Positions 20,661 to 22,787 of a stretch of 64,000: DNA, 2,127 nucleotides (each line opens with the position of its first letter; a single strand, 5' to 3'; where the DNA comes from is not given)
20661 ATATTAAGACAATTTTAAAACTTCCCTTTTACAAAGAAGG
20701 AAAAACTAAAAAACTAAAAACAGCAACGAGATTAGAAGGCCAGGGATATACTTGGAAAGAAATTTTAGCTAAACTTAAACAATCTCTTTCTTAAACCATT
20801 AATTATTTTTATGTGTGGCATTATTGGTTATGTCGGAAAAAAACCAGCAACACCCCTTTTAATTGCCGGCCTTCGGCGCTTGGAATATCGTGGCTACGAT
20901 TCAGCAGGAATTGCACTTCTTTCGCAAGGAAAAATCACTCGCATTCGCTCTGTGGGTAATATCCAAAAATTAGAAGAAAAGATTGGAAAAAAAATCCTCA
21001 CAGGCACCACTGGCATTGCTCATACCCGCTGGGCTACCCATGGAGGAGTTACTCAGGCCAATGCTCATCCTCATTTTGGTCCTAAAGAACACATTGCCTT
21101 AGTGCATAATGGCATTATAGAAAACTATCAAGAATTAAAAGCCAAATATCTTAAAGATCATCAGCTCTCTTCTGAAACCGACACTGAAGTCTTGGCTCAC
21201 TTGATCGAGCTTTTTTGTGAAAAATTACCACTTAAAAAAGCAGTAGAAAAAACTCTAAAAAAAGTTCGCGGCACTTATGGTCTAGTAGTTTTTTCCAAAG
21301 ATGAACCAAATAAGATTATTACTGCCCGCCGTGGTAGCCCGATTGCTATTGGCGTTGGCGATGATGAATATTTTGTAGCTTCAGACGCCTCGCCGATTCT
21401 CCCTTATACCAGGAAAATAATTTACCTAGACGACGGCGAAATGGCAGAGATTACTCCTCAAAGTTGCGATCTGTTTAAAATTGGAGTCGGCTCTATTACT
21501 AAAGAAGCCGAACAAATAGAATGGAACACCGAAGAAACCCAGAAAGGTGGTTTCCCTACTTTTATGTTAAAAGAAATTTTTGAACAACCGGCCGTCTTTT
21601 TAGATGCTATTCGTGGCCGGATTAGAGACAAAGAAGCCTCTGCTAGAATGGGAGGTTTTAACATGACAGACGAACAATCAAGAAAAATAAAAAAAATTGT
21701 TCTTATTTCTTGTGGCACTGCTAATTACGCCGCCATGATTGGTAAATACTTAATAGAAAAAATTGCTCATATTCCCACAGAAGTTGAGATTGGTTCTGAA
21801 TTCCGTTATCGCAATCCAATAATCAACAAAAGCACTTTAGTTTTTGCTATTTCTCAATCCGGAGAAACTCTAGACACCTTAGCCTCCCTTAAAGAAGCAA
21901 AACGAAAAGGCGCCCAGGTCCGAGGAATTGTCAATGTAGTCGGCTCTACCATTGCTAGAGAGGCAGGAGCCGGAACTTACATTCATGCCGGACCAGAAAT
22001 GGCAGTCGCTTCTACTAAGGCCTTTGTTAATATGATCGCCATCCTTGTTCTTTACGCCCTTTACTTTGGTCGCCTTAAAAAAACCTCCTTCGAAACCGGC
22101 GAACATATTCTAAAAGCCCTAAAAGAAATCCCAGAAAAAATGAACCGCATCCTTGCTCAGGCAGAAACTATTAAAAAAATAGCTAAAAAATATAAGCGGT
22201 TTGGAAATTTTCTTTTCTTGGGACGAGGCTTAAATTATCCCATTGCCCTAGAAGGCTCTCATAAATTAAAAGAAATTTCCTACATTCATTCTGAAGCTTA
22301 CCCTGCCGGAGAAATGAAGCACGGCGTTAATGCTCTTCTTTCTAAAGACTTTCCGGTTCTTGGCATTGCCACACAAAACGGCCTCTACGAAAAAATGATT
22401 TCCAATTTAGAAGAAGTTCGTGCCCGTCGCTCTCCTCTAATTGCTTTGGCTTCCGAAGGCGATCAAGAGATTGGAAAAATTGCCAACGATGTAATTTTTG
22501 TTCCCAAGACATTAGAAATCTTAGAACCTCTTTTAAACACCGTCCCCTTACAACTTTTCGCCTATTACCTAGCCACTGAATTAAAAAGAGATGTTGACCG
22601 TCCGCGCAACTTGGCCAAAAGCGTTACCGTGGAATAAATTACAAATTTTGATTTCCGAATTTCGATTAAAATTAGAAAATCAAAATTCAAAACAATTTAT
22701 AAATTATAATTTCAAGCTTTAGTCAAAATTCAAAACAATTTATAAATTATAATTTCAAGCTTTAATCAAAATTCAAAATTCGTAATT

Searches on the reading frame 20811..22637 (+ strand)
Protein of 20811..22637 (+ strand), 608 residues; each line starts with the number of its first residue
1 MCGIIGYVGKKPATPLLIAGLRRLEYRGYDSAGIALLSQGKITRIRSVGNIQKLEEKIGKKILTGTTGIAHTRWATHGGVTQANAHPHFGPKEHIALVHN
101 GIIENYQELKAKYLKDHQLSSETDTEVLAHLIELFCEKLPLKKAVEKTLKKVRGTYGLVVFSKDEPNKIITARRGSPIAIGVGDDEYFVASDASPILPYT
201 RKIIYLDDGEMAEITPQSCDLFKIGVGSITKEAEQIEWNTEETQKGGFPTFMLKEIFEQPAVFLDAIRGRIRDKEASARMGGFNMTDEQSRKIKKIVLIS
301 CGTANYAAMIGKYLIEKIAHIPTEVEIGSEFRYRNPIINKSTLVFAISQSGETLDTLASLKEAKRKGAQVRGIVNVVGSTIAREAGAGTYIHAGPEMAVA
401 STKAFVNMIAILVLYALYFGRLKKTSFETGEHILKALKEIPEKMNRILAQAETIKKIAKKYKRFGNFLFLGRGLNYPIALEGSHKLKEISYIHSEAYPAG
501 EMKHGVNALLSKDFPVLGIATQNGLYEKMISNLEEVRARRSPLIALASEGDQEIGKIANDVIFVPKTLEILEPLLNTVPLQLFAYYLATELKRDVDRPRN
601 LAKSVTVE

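Call 32: search_protein_families(library=ncbifam, proteins=[window:20811-22637:+], max_evalue=0.00001)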
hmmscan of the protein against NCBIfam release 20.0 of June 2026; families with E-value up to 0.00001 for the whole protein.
window:20811-22637:+ (608 aa): 13 families
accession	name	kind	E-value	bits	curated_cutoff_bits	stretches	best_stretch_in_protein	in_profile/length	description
NF001484.0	PRK00331.1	subfamily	1.5e-234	779.9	381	1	1-608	1-601/601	isomerizing glutamine--fructose-6-phosphate transaminase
TIGR01135.1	glmS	equivalog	4.7e-227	755.3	418.05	1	2-608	1-607/607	glutamine--fructose-6-phosphate transaminase (isomerizing)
NF046059.1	NagB_SO3506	equivalog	4.6e-35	121.5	430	1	291-557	36-293/330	glucosamine-6-phosphate deaminase NagB-II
NF041128.1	glucosaP_deam_GlmD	equivalog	3.4e-28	98.8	580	1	283-605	21-321/323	glucosamine-6-phosphate deaminase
TIGR01134.1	purF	equivalog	7.5e-28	98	350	1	2-195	1-198/432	amidophosphoribosyltransferase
NF006949.0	PRK09431.1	equivalog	5.6e-10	38.4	499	1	69-211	46-180/554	asparagine synthase B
NF040776.2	AlsR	equivalog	4.4e-09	35.7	400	0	339-418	175-253/279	transcriptional repressor AlsR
TIGR01536.1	asn_synth_AEB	equivalog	6e-09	35.4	267.1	1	2-171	1-138/517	asparagine synthase (glutamine-hydrolyzing)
NF006426.0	PRK08674.1-6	subfamily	4.2e-08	32.4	295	1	278-461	31-209/354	bifunctional phosphoglucose/phosphomannose isomerase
NF008458.0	PRK11337.1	equivalog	4.8e-08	32.3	378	0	338-417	186-264/293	MurR/RpiR family transcriptional regulator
NF006425.0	PRK08674.1-5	equivalog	6.7e-08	31.8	471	1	286-374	42-128/358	bifunctional phosphoglucose/phosphomannose isomerase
TIGR02128.1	G6PI_arch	equivalog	1.1e-06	27.8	213.9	0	287-373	15-99/308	bifunctional phosphoglucose/phosphomannose isomerase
NF041755.1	RuMP_HxlAB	equivalog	3.2e-06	26.4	500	0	306-387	256-335/391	bifunctional 3-hexulose-6-phosphate synthase/6-phospho-3-hexuloisomerase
